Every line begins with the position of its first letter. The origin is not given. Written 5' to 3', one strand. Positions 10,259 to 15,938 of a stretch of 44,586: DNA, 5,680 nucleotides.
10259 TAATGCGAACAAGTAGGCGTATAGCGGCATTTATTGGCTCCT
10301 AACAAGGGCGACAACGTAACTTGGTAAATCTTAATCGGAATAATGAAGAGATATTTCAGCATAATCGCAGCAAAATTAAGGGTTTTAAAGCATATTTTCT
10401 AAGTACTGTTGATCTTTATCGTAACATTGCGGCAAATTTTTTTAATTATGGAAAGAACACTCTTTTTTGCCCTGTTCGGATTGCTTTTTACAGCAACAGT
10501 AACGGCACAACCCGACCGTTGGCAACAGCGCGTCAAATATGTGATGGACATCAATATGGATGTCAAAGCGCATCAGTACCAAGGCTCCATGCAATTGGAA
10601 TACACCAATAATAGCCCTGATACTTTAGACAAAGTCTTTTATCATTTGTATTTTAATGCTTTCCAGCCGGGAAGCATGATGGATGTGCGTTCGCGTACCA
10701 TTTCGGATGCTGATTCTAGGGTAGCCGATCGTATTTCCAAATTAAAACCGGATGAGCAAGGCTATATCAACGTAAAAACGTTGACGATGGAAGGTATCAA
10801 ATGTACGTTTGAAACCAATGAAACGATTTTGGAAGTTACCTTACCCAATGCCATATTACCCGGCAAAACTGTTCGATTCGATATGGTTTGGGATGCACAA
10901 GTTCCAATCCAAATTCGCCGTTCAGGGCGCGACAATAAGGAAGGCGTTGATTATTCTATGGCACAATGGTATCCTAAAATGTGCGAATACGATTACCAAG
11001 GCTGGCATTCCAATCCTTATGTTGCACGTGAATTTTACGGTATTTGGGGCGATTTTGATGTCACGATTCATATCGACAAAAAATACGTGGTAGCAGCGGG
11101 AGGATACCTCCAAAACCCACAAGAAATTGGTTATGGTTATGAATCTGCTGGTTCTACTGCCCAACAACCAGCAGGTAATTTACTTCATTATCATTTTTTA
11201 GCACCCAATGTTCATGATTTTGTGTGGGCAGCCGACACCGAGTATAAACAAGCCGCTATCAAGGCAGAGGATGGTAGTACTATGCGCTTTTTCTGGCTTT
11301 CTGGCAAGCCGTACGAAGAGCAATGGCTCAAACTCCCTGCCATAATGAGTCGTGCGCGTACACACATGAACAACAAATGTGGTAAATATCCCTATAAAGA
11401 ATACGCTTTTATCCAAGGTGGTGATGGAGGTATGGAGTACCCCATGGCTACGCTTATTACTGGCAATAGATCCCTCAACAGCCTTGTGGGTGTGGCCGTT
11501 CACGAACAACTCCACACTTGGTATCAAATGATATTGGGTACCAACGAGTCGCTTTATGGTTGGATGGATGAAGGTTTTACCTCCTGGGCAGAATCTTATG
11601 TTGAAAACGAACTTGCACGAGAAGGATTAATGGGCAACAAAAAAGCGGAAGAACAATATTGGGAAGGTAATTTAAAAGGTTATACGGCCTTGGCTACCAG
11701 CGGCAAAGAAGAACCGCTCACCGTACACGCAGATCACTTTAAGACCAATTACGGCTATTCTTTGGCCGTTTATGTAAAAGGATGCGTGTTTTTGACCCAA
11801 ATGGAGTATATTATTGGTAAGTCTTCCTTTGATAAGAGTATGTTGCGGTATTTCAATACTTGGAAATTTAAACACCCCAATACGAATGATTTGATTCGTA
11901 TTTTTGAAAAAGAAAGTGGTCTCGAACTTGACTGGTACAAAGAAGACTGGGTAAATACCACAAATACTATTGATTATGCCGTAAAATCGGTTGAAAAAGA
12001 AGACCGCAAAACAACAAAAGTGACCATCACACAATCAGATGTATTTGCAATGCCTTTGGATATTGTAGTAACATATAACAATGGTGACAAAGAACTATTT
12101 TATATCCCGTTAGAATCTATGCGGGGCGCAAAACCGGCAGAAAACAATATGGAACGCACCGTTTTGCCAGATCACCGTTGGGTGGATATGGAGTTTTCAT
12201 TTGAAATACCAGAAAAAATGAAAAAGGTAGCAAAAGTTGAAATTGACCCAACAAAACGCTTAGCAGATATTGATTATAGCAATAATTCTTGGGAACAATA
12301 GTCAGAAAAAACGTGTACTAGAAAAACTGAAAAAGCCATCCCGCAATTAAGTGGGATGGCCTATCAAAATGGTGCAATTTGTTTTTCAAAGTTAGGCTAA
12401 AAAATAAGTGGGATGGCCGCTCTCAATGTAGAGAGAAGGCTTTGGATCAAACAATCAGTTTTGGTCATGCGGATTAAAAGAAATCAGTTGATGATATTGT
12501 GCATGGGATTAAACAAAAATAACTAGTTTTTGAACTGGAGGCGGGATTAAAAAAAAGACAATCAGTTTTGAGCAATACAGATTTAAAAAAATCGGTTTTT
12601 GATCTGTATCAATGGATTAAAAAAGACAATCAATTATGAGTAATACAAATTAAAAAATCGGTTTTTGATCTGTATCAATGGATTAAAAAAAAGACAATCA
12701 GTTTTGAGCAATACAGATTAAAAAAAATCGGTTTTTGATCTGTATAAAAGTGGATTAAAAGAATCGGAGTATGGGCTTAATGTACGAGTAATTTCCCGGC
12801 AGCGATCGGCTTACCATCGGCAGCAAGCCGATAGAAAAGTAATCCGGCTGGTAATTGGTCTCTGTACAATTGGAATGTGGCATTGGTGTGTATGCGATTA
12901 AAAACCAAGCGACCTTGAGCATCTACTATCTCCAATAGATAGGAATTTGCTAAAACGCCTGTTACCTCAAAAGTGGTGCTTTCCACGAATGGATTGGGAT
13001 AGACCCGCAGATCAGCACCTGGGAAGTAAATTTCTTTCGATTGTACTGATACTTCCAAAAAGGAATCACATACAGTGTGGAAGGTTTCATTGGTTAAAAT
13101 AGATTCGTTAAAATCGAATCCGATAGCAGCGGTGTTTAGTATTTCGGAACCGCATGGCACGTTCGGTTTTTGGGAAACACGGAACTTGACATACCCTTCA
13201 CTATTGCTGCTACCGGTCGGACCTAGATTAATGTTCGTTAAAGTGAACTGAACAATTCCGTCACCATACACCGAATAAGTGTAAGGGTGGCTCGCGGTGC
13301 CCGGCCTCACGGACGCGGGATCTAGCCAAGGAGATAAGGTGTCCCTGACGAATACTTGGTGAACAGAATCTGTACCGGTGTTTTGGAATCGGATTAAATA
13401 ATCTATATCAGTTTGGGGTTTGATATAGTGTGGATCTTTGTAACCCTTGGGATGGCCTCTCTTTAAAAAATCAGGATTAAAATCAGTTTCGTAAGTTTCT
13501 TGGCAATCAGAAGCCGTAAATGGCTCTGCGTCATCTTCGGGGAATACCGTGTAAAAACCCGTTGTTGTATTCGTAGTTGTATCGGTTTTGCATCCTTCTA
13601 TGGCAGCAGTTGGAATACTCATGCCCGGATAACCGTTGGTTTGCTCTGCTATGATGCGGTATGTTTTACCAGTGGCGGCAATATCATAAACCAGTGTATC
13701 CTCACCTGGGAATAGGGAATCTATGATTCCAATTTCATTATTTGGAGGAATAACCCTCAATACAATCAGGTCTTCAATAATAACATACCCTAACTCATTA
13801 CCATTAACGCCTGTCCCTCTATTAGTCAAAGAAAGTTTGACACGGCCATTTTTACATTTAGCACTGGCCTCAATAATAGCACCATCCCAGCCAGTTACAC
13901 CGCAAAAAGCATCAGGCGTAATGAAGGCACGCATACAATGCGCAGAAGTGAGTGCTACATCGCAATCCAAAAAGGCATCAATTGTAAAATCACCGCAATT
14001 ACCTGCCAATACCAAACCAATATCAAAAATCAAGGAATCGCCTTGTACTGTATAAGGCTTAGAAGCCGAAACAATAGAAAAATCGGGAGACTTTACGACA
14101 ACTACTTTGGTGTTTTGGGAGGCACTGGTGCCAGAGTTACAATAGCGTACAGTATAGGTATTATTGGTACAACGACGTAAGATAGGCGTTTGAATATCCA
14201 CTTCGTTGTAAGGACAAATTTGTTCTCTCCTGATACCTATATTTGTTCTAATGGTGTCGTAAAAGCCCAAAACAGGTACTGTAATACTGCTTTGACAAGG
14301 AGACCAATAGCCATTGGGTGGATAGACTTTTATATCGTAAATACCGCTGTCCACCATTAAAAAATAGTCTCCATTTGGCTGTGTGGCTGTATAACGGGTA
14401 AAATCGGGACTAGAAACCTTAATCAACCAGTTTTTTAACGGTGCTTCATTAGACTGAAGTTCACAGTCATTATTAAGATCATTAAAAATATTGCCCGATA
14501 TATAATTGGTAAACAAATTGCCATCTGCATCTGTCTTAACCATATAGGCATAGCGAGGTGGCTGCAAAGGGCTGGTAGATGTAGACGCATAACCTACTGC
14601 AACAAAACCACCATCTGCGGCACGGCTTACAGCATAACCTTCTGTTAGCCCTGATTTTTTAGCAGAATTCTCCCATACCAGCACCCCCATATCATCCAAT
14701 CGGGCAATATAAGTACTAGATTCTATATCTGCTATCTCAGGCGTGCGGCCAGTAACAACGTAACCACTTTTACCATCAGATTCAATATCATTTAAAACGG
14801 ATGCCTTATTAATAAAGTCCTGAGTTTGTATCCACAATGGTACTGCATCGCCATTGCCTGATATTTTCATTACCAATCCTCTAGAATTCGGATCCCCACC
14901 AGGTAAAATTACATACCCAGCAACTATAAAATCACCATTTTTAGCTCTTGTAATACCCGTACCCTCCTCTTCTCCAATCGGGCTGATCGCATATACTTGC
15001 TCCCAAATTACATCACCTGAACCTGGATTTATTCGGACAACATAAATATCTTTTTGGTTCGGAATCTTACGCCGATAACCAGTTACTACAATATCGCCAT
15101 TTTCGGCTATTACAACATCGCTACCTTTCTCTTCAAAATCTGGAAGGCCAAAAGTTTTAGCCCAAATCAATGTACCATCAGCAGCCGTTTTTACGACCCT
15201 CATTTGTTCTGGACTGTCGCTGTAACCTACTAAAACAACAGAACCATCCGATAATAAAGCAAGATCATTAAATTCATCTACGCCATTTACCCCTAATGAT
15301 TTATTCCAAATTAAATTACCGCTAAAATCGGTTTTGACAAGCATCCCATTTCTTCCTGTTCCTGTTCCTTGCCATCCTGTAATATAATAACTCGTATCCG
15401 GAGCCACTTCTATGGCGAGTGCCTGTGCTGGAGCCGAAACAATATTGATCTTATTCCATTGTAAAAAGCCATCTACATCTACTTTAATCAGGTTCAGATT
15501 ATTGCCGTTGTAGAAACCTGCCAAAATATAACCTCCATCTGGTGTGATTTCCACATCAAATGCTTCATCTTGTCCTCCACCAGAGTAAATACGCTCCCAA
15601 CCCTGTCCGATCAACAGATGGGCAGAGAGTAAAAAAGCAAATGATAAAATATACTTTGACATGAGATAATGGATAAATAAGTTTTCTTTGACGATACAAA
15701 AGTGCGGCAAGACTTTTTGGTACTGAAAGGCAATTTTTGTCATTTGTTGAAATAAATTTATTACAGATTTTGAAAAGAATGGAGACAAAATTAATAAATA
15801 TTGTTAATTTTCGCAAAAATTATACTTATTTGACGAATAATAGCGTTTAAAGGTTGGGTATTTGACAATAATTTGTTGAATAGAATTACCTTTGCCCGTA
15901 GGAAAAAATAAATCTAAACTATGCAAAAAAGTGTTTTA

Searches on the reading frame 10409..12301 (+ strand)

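Call 79: search_protein_families(library=pfam, proteins=[window:10409-12301:+], max_evalue=0.00001)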
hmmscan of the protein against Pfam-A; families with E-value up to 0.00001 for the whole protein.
window:10409-12301:+ (630 aa): 1 family
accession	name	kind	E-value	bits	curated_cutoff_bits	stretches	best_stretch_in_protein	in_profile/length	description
PF01433.26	Peptidase_M1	-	2.8e-15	57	27.7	1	354-514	62-218/218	Peptidase family M1 domain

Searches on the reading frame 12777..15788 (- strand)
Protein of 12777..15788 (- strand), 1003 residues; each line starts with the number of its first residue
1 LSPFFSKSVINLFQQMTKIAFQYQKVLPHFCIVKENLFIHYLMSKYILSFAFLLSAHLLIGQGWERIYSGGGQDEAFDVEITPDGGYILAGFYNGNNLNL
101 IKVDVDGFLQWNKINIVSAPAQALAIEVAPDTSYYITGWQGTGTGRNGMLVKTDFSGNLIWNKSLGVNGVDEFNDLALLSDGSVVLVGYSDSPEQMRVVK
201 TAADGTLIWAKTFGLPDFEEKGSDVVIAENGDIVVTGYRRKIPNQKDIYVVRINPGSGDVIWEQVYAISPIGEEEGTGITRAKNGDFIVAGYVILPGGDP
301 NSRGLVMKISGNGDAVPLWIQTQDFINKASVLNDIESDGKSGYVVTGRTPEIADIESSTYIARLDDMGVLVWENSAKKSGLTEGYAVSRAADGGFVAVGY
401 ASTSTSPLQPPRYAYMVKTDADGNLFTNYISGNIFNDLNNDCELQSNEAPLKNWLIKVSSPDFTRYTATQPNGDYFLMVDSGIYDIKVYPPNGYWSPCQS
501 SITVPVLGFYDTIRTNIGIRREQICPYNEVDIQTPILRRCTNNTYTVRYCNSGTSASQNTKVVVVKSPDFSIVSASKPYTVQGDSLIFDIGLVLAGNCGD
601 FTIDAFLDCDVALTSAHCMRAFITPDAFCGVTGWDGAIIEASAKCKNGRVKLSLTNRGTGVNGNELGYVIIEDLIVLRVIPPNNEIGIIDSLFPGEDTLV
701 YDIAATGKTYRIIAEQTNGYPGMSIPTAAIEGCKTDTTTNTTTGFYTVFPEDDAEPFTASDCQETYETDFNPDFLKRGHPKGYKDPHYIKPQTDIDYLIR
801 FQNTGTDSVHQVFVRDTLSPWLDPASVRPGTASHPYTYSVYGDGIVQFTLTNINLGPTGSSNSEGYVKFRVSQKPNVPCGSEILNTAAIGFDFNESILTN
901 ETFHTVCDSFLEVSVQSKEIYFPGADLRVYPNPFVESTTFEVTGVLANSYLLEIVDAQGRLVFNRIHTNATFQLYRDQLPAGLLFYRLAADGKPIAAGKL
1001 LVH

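Call 79: search_protein_families(library=pfam, proteins=[window:12777-15788:-], max_evalue=0.00001)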
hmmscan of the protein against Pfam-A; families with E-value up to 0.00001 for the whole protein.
window:12777-15788:- (1003 aa): 1 family
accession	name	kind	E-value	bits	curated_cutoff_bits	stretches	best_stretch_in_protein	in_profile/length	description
PF24595.1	DUF7619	-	1e-33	116.7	27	1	792-904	19-132/133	Domain of unknown function (DUF7619)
